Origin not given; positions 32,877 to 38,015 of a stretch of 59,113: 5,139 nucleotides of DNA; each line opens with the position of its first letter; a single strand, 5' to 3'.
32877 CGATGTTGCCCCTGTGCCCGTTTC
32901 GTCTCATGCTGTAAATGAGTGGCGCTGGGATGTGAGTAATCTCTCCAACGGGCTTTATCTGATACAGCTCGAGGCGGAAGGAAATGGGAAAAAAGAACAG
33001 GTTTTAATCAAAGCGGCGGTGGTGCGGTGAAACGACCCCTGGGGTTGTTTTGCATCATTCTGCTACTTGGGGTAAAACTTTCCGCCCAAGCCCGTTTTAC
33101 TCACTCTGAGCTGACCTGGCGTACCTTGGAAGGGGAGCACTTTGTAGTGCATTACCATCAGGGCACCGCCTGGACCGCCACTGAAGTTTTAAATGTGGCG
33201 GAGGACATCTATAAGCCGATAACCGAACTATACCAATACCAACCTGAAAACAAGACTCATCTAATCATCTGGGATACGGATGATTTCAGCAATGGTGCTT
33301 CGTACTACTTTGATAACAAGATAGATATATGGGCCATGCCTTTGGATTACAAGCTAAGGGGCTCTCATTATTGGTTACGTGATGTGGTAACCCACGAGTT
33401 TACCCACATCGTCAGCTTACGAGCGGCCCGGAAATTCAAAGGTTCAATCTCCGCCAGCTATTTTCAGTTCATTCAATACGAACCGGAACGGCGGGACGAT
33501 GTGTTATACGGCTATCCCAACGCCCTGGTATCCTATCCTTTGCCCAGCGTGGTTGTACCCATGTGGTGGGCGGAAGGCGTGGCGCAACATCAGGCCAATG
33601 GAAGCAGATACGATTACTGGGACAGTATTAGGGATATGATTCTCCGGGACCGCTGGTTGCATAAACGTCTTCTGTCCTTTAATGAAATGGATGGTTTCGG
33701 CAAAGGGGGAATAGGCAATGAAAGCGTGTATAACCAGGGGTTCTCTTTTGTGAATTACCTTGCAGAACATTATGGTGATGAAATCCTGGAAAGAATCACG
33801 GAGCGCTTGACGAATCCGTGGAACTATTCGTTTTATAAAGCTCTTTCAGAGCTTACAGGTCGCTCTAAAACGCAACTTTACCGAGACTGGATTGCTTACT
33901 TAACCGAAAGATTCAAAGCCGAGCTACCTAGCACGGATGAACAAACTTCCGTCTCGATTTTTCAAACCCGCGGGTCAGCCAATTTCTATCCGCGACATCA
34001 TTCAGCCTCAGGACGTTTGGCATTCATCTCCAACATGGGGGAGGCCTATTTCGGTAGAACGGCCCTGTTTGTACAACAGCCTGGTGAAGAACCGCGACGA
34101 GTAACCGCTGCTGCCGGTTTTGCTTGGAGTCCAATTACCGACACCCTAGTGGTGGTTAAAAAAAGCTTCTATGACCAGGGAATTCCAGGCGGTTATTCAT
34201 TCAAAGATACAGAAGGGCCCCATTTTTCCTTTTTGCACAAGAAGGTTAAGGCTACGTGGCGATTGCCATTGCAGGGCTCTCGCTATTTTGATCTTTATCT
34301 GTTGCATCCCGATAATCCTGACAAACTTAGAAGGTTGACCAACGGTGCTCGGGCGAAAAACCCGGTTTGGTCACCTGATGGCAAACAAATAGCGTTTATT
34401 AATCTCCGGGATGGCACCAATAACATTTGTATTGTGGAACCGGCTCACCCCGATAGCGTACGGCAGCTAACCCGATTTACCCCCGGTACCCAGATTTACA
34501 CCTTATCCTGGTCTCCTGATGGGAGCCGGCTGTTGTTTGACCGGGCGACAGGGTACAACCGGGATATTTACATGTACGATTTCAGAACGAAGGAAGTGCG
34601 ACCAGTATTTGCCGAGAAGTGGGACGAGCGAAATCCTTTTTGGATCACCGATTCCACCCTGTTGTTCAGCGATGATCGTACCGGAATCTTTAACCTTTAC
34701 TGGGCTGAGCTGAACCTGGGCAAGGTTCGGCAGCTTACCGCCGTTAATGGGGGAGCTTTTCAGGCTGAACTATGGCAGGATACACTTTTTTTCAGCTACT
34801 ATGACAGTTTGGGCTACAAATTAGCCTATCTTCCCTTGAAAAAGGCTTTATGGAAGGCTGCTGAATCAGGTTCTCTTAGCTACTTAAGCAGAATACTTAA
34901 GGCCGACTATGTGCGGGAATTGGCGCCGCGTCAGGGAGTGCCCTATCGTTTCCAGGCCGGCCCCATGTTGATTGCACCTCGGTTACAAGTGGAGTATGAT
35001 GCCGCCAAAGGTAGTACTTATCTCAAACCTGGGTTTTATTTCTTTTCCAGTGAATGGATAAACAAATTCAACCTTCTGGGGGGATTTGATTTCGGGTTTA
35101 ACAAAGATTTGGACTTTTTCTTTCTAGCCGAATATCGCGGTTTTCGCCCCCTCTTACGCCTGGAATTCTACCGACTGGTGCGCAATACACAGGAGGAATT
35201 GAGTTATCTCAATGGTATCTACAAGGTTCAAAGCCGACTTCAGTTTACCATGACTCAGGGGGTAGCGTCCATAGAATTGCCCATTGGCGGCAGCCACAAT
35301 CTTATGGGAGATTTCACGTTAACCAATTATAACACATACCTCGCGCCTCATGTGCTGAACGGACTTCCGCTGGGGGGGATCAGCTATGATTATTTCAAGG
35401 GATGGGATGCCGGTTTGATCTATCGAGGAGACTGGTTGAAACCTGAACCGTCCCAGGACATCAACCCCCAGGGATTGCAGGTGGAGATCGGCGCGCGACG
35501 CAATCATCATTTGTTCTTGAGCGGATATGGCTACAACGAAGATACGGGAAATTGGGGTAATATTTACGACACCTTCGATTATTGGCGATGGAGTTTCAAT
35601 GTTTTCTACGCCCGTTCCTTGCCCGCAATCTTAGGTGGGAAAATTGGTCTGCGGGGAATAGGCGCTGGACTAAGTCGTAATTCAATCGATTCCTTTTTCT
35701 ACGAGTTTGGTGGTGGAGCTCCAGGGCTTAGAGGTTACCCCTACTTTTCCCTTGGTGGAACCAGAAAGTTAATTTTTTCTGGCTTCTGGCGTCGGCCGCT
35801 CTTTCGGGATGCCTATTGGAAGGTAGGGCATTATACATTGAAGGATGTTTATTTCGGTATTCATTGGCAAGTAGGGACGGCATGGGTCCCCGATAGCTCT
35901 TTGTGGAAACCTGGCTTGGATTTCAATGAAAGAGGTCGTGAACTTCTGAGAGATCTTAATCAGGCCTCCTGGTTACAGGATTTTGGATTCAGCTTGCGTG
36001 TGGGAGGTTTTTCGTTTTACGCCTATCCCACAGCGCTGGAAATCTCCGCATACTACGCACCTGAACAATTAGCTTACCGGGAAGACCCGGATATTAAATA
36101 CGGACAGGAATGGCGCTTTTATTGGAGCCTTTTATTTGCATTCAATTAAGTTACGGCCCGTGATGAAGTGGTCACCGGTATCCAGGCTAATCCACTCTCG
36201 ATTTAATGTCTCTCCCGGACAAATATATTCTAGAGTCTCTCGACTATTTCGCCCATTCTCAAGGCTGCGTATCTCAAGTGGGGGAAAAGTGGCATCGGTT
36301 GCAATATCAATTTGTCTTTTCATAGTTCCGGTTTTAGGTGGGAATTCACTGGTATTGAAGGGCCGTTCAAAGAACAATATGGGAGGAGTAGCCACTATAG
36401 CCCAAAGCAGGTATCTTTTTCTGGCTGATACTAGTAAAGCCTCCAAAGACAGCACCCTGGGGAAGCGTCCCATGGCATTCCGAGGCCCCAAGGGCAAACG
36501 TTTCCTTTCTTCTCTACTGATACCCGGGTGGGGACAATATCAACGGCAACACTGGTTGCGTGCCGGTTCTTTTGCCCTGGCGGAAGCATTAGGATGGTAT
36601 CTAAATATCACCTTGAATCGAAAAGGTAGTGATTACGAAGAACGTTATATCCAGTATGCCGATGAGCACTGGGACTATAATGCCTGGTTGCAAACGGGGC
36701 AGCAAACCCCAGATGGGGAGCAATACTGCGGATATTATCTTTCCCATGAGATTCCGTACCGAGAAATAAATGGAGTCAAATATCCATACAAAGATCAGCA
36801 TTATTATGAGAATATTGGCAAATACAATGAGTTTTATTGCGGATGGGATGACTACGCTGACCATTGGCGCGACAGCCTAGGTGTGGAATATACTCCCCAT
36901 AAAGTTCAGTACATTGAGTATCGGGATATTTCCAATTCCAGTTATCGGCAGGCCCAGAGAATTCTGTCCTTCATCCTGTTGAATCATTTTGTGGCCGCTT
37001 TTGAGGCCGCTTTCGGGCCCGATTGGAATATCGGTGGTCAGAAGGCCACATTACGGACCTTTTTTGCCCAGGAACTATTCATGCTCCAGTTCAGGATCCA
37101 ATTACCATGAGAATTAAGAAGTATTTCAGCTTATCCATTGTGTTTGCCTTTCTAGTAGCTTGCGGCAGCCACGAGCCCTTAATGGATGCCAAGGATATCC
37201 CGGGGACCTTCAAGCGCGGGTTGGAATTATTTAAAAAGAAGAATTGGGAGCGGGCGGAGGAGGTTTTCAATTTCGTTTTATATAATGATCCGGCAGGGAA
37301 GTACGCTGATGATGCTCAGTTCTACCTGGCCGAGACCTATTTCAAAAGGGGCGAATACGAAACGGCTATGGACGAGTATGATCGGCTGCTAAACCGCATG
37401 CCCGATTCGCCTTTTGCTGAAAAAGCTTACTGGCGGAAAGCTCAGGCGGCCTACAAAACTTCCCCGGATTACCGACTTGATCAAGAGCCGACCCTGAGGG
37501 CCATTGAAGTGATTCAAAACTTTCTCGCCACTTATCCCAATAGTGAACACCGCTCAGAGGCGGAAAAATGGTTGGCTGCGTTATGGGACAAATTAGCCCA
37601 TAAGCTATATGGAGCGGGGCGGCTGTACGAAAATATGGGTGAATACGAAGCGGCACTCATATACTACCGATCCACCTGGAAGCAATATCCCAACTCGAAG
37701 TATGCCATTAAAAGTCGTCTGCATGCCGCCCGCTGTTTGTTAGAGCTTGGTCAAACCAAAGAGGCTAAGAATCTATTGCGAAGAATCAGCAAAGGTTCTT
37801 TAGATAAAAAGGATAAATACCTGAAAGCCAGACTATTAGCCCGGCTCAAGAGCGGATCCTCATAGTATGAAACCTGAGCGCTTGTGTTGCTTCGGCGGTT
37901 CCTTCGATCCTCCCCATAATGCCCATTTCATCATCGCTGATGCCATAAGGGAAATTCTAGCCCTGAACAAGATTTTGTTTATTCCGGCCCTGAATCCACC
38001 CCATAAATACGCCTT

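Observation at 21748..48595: Exported proteins are saturated with D-[S/T] sequons: signature of a Bacteroidota-like general O-glycosylation system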

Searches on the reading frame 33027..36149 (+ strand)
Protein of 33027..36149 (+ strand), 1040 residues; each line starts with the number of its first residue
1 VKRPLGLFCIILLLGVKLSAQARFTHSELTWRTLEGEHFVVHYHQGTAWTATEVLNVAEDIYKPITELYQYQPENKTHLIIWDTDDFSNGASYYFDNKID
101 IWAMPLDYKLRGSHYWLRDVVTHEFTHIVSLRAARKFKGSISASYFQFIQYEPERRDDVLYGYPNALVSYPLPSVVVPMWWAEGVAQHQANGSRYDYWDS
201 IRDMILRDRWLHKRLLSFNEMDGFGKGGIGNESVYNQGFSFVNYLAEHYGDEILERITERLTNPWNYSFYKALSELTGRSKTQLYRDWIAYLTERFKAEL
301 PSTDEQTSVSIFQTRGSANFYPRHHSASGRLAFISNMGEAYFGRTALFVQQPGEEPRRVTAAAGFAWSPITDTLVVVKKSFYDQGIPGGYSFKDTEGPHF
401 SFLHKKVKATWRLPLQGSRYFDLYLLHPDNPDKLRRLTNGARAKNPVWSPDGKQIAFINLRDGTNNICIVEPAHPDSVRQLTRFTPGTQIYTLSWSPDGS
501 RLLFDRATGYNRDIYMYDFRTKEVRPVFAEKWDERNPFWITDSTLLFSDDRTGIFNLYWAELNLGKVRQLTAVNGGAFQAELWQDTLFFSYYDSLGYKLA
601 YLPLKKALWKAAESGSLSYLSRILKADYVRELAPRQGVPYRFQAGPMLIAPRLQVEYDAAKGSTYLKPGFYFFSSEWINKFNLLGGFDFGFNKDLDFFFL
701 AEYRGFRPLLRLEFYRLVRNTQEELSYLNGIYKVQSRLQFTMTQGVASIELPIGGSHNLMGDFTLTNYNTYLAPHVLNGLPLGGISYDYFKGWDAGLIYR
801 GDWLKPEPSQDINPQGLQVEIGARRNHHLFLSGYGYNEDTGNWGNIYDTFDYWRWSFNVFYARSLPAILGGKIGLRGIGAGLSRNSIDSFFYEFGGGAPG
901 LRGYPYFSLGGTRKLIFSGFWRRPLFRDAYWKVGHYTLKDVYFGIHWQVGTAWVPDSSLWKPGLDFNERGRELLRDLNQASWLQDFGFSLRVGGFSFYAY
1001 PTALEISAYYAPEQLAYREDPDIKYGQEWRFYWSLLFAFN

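Call 4: search_protein_families(library=pfam, proteins=[window:33027-36149:+], max_evalue=0.01)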
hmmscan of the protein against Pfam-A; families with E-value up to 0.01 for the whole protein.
window:33027-36149:+ (1040 aa): 5 families
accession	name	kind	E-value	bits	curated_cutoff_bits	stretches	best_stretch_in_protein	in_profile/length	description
PF07676.18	PD40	-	2.4e-10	40.5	20.9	1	434-467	1-36/38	WD40-like Beta Propeller Repeat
PF00930.27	DPPIV_N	-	0.00024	20.4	22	0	400-482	6-79/354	Dipeptidyl peptidase IV (DPP IV) N-terminal region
PF23775.1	Beta-prop_RIG_2nd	-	0.0012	18.7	80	1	447-560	44-146/278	RIG second beta-propeller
PF25174.1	Beta-prop_THOC3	-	0.0019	17.7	305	0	440-509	88-151/272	THOC3 beta-propeller domain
PF13485.12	Peptidase_MA_2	-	0.003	17.8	32.4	0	176-264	89-173/201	Peptidase MA superfamily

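Call 92: search_protein_families(library=ncbifam, proteins=[window:33027-36149:+], max_evalue=0.1)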
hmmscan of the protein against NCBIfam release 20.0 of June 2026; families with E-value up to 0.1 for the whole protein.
window:33027-36149:+ (1040 aa): 6 families
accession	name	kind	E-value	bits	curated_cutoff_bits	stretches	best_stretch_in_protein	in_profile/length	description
TIGR02800.1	propeller_TolB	equivalog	1.2e-17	64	343.15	1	443-584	193-332/418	Tol-Pal system beta propeller repeat protein TolB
NF002183.0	PRK01029.1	equivalog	1e-12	47.8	405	1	443-575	283-415/429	Tol-Pal system protein TolB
NF003124.0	PRK04043.1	equivalog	5.9e-10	38.5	428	2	496-570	241-316/419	Tol-Pal system protein TolB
NF033523.0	lasso_peptidase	equivalog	5.5e-08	32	400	1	441-508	88-152/638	Atxe2 family lasso peptide isopeptidase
NF053518.1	DipepPtdsDpp5Prph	equivalog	1.1e-05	24.2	900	1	422-510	43-128/655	dipeptidyl-peptidase Dpp5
NF045524.1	MXAN_6640_HExxH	subfamily_domain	0.034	13.9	140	1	239-299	184-246/290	MXAN_6640 family putative metalloprotease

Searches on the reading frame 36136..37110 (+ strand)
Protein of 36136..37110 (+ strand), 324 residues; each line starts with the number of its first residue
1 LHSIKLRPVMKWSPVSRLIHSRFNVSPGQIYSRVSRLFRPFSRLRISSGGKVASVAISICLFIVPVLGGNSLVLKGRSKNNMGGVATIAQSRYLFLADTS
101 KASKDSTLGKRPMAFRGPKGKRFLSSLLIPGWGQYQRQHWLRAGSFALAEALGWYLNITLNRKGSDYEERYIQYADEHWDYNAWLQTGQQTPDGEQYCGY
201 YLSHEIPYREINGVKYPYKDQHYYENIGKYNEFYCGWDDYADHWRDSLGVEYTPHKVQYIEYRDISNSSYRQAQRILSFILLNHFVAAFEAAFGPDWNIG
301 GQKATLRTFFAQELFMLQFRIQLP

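Call 5: search_protein_families(library=pfam, proteins=[window:36136-37110:+], max_evalue=0.01)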
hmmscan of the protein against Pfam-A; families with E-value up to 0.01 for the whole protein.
window:36136-37110:+ (324 aa): 0 families

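Call 91: search_protein_families(library=pfam, proteins=[window:36136-37110:+], max_evalue=5)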
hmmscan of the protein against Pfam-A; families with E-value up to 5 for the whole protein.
window:36136-37110:+ (324 aa): 1 family
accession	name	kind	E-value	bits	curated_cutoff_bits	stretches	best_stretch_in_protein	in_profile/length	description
PF18935.5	DUF5683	-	0.038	14.4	26.7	1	123-177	9-63/151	Family of unknown function (DUF5683)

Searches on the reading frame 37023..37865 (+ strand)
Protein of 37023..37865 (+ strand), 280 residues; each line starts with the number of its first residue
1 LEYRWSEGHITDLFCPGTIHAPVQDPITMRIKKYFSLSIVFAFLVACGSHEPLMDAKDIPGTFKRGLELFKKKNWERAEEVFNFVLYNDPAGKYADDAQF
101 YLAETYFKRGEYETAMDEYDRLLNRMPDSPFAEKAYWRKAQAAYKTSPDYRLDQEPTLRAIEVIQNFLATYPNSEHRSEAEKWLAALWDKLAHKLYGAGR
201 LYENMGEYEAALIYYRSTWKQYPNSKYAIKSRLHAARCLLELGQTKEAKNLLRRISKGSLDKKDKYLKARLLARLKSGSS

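Call 5: search_protein_families(library=pfam, proteins=[window:37023-37865:+], max_evalue=0.01)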
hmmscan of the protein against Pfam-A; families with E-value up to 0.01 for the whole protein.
window:37023-37865:+ (280 aa): 22 families
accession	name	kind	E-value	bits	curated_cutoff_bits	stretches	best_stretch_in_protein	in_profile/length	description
PF13525.12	YfiO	-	5.3e-22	79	25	1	62-248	8-197/203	Outer membrane lipoprotein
PF13174.12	TPR_6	-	5e-20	71.2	26.3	2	97-129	1-33/33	Tetratricopeptide repeat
PF13428.12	TPR_14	-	6.4e-14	51.5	23.5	1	97-136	2-41/44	Tetratricopeptide repeat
PF14559.12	TPR_19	-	2.1e-13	50.8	25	2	206-257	5-53/68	Tetratricopeptide repeat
PF07719.23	TPR_2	-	1e-12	47.5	27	1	97-128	2-33/34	Tetratricopeptide repeat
PF00515.34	TPR_1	-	1.5e-09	37.7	27.8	0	98-121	3-26/34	Tetratricopeptide repeat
PF12895.13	ANAPC3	-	5.7e-08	33.4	27.2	2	196-254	27-81/82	Anaphase-promoting complex, cyclosome, subunit 3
PF13424.12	TPR_12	-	6.9e-07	29.8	30.1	1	193-254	4-70/77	Tetratricopeptide repeat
PF13181.12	TPR_8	-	1.1e-06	28.7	25.7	0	196-216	5-25/34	Tetratricopeptide repeat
PF13432.12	TPR_16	-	3.7e-06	27.7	32.7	1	64-129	2-64/65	Tetratricopeptide repeat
PF24575.1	TPR_Slam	-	7.5e-06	26.8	35.2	0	195-250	50-102/104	Surface lipoprotein assembly modifier, N-terminal TPR repeats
PF09976.15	TPR_21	-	1.3e-05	25.5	25.5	0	215-274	62-121/193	Tetratricopeptide repeat-like domain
PF13512.12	TPR_18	-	2.9e-05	24.7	21.9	1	65-142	16-93/145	Tetratricopeptide repeat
PF13176.12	TPR_7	-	0.00011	22.5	27.9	0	196-217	3-24/36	Tetratricopeptide repeat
PF13310.11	Virulence_RhuM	-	0.00027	20.8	33.7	1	100-168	60-126/252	Virulence protein RhuM family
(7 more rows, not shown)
